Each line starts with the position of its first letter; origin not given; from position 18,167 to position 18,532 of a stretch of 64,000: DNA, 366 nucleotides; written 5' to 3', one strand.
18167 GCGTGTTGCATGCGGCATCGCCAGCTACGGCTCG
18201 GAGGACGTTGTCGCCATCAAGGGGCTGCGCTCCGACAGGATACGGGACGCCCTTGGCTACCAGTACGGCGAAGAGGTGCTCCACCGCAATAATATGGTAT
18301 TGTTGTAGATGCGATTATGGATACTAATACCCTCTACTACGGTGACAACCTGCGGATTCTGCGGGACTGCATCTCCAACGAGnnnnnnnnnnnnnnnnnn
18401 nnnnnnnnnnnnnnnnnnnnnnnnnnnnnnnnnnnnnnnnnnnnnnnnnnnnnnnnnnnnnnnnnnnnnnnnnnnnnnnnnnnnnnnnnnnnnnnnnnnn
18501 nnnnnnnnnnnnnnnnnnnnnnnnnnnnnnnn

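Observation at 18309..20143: Defence-type nuclease islet (methyltransferase stub + GmrSD-like DUF262/DUF1524 gene) splitting proB from proA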

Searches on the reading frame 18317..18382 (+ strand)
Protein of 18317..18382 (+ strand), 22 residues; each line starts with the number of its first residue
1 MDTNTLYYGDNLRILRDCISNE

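Call 4: search_protein_families(library=pfam, proteins=[window:18317-18382:+], max_evalue=0.01)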
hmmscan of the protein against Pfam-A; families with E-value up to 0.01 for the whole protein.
window:18317-18382:+ (22 aa): 0 families

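Call 5: search_protein_families(library=padloc, proteins=[window:18317-18382:+], max_evalue=0.01)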
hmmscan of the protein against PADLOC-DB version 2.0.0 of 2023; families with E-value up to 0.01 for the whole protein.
window:18317-18382:+ (22 aa): 0 families

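Call 18: search_dna_similar(query=window:18317-18382:+, collection=plasmids, mode=protein, max_evalue=10, max_rows=30)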
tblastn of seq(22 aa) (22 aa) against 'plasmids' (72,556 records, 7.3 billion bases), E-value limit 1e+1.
Records with a match: 4; places in all: 4; records where one place covers at least 80% of the query: 3.
Best place of each record, by identity: 60-80% 2; <60% 2.
By first word of the organism name: Mesorhizobium 2; Cellulosimicrobium 1; Microbacterium 1.
By predicted mobility (MOB-suite, as given by PLSDB): non-mobilizable 3; conjugative 1.
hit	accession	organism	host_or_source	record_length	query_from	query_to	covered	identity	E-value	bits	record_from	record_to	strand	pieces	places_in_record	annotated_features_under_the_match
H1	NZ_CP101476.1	Cellulosimicrobium cellulans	water,poultry farm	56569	4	22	86%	63.2%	1e+0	30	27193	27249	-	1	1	DNA methyltransferase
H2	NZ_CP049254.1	Microbacterium amylolyticum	cell culture,soil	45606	1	16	73%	75.0%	5e+0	29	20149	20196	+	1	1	DNA methyltransferase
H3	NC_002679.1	Mesorhizobium japonicum MAFF 303099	-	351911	4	22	86%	57.9%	8e+0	28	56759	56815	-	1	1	site-specific DNA-methyltransferase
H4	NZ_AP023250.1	Mesorhizobium sp. 131-2-5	Lotus japonicus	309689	4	22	86%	57.9%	8e+0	28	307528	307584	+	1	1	site-specific DNA-methyltransferase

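Call 23: search_solved_structures(query=window:18317-18382:+, max_evalue=10, show_alignments=3)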
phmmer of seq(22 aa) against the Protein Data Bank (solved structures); distinct sequences matched with E-value up to 10: 5.
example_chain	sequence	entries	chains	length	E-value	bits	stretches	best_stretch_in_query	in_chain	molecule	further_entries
1b2u_D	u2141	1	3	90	1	12.4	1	7-20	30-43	PROTEIN (BARSTAR)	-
1a19_A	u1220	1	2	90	1.5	12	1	7-20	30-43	BARSTAR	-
3da7_C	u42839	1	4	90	1.5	12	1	7-20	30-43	Barstar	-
1b2s_D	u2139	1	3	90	1.5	12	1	7-20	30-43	PROTEIN (BARSTAR)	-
1ay7_B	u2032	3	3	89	1.5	12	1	7-20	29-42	BARSTAR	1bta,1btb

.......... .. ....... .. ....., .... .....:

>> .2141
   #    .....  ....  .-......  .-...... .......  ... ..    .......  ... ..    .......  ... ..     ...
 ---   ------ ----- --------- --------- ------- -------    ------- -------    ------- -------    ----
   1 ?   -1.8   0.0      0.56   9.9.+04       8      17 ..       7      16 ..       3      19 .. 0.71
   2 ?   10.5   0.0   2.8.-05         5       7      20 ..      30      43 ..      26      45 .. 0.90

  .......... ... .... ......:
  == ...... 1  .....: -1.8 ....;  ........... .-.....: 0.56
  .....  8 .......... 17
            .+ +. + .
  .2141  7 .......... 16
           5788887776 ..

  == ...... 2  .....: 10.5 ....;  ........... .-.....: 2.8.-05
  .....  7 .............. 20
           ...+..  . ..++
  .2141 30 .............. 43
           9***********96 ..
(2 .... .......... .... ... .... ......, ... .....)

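Call 24: search_dna_similar(query=window:18317-18382:+, collection=phages, mode=protein, max_evalue=10, max_rows=30)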
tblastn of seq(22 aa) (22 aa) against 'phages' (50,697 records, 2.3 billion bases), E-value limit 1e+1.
Records with a match: 24; places in all: 24; records where one place covers at least 80% of the query: 24.
Best place of each record, by identity: 60-80% 11; <60% 13.
By first word of the organism name: Streptomyces 22; Mycobacterium 2.
By host as written in the record: Streptomyces lividans JI 1326 15; Streptomyces griseus ATCC 10137 5; Mycobacterium smegmatis mc2 155 2; Streptomyces xanthochromogenes NRRL B-5410 1; Streptomyces lividans JI1326 1.
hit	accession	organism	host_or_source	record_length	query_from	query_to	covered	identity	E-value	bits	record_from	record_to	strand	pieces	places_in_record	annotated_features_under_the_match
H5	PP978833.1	Streptomyces phage Emaanora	Streptomyces lividans JI 1326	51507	2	22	95%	61.9%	2e-1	31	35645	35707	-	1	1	51: DNA methyltransferase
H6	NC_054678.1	Streptomyces phage Yasdnil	Streptomyces griseus ATCC 10137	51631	2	22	95%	61.9%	2e-1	31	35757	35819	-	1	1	48: DNA methyltransferase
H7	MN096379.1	Streptomyces phage Yasdnil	Streptomyces griseus ATCC 10137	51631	2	22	95%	61.9%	2e-1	31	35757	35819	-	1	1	48: DNA methylase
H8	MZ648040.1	Streptomyces phage Triste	Streptomyces lividans JI 1326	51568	2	22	95%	61.9%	3e-1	31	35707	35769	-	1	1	49: DNA methylase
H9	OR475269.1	Streptomyces phage BarryBee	Streptomyces lividans JI 1326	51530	2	22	95%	61.9%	3e-1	31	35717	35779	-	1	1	51: DNA methyltransferase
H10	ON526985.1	Streptomyces phage Ejemplo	Streptomyces griseus ATCC 10137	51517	2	22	95%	61.9%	3e-1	31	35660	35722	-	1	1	47: DNA methyltransferase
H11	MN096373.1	Streptomyces phage TuanPN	Streptomyces griseus ATCC 10137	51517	2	22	95%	61.9%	3e-1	31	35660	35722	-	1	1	47: DNA methylase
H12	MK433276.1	Streptomyces phage Asten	Streptomyces griseus ATCC 10137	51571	2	22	95%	61.9%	5e-1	30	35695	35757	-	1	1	48: DNA methylase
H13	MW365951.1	Streptomyces phage Hippo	Streptomyces lividans JI 1326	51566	2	22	95%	61.9%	8e-1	30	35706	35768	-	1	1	48: methyltransferase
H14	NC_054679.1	Streptomyces phage Werner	Streptomyces lividans JI 1326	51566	2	22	95%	61.9%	8e-1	30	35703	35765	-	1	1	48: DNA methyltransferase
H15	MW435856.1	Streptomyces phage Werner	Streptomyces lividans JI 1326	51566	2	22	95%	61.9%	8e-1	30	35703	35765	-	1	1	48: methyltransferase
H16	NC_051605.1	Mycobacterium phage Amgine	Mycobacterium smegmatis mc2 155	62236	1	22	100%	59.1%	1e-1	32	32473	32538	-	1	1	37: methyltransferase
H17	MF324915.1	Mycobacterium phage Amgine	Mycobacterium smegmatis mc2 155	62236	1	22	100%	59.1%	1e-1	32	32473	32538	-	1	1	37: DNA methylase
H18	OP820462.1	Streptomyces phage TagePhighter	Streptomyces lividans JI 1326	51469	2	22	95%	57.1%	1e+0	29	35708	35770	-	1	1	50: DNA methyltransferase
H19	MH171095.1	Streptomyces phage Maneekul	Streptomyces xanthochromogenes NRRL ...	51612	2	22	95%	57.1%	1e+0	29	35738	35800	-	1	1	48: DNA methylase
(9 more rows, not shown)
